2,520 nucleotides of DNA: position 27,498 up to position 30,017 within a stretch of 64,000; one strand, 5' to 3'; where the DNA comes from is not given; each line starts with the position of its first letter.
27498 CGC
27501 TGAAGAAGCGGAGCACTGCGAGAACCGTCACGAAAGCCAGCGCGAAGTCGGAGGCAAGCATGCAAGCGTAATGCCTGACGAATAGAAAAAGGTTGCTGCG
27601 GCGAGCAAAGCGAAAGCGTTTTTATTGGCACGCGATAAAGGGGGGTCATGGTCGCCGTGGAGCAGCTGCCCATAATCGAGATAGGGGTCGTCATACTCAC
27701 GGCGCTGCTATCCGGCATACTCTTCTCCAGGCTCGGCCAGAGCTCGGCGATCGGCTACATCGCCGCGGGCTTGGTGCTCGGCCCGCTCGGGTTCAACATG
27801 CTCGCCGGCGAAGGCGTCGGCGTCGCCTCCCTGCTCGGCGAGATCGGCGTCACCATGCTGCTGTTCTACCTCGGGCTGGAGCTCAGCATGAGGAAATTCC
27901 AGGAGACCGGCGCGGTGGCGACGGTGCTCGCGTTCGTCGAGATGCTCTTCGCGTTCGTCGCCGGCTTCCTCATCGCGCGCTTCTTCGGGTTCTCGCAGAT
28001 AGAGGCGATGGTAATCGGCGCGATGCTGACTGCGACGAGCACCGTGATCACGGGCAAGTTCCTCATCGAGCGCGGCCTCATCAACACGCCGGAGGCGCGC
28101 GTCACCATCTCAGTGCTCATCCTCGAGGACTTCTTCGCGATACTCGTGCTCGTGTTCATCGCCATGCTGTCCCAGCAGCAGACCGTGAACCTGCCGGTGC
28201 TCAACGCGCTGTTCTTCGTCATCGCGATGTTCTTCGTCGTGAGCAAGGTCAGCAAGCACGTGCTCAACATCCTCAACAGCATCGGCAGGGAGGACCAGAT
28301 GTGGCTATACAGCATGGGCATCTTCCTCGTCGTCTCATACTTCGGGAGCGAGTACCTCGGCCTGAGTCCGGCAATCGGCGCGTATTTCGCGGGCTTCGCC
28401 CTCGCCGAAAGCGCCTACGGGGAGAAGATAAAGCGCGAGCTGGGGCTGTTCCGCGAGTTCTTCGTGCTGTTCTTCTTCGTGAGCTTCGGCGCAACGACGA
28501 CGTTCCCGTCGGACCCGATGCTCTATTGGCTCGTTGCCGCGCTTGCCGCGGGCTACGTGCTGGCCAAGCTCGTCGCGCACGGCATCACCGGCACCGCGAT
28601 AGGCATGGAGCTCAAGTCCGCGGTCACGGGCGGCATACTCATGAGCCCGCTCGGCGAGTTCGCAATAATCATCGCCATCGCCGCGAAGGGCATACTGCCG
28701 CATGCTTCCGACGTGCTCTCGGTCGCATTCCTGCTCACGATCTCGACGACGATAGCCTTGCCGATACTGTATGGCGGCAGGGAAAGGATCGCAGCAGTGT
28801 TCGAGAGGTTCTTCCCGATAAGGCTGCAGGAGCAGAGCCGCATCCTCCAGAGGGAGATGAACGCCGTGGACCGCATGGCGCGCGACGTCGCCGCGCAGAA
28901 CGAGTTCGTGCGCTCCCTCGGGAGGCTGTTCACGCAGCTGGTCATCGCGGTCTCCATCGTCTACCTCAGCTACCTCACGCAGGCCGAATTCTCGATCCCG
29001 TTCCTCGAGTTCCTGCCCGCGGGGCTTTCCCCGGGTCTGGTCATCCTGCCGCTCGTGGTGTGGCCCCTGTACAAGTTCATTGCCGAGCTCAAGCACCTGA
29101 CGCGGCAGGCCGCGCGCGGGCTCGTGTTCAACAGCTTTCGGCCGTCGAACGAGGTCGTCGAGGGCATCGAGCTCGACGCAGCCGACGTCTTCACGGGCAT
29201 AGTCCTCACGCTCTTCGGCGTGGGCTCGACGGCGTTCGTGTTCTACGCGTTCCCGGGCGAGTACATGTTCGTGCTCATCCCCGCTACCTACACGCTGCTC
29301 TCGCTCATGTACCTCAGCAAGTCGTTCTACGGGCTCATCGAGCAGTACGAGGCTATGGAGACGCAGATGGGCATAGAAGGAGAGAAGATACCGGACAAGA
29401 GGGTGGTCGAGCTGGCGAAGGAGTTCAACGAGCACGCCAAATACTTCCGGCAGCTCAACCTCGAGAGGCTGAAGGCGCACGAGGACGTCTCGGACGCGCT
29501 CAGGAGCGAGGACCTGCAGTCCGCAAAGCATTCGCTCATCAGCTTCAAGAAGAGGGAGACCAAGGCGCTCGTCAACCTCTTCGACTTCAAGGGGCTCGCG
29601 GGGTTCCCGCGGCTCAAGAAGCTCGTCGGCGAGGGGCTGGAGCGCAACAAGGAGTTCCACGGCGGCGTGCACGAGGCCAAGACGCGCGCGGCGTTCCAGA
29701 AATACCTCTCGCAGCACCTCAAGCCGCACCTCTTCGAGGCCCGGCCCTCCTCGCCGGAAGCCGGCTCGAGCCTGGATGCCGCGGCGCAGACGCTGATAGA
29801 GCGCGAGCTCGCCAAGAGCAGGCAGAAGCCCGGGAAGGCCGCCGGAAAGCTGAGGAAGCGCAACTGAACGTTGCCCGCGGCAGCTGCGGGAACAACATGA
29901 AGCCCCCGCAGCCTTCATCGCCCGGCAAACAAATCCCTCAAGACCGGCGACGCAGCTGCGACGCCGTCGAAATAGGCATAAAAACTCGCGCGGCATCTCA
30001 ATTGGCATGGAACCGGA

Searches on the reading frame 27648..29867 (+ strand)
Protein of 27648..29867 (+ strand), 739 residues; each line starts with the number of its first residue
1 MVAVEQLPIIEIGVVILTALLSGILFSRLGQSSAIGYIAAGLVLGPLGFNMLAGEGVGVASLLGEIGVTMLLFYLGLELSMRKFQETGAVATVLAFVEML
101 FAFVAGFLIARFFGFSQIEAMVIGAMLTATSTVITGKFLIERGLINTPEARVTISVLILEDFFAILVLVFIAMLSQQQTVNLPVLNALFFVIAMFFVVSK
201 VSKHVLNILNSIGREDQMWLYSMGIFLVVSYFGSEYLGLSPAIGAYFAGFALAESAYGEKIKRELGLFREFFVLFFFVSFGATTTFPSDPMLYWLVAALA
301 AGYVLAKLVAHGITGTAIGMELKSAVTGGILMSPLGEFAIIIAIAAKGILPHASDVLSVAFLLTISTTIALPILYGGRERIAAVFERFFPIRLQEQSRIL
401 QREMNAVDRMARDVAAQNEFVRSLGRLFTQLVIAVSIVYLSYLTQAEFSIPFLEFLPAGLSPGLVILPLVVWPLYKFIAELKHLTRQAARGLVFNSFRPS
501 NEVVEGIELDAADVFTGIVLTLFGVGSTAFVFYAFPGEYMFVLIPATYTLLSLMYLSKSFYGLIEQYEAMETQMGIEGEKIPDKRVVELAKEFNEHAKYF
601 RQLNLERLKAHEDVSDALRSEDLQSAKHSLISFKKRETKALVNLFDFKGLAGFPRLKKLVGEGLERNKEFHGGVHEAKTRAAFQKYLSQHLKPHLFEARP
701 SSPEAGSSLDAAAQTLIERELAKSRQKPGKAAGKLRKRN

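Call 6: search_protein_families(library=pfam, proteins=[window:27648-29867:+], max_evalue=0.01)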
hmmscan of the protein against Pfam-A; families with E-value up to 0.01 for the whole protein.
window:27648-29867:+ (739 aa): 1 family
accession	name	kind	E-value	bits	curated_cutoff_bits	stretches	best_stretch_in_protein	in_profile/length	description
PF00999.27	Na_H_Exchanger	-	1.3e-50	172.8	26.2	1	16-369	1-363/375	Sodium/hydrogen exchanger, transmembrane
